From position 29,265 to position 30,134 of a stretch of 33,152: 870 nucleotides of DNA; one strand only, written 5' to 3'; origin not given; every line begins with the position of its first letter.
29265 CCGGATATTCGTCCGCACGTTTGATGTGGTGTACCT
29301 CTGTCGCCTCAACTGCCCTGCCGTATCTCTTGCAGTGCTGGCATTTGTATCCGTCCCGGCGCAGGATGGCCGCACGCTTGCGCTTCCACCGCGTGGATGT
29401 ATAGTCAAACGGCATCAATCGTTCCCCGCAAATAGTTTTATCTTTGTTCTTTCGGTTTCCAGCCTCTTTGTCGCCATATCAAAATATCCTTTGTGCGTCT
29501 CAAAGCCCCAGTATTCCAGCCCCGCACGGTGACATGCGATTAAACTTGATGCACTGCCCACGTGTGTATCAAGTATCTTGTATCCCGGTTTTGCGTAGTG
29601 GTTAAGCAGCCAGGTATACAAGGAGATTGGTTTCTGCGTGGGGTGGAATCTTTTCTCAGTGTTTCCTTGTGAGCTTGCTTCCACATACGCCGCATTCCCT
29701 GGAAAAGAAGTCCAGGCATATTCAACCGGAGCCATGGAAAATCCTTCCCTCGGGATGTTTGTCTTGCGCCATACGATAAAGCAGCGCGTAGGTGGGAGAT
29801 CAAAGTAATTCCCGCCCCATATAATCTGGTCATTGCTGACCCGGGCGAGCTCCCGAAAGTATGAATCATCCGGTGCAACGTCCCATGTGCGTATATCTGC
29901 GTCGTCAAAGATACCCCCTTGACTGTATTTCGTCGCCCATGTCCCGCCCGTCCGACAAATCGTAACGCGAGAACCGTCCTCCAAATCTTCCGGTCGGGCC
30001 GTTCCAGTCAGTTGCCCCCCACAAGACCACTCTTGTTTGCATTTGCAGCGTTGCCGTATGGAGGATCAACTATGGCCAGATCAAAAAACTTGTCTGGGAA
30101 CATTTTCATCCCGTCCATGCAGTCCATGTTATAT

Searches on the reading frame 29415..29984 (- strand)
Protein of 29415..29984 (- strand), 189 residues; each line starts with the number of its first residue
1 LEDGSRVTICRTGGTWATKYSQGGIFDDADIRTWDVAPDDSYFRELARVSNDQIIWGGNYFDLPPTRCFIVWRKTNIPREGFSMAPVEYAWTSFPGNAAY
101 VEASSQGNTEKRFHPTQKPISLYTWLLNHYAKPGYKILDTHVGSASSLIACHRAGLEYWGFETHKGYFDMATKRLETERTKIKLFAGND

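Call 101: search_protein_families(library=pfam, proteins=[window:29415-29984:-], max_evalue=0.001)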
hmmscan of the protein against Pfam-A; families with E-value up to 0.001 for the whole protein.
window:29415-29984:- (189 aa): 1 family
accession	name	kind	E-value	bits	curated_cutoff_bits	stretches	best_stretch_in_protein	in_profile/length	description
PF01555.25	N6_N4_Mtase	-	9e-11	42.6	26.7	1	104-172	155-220/221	DNA methylase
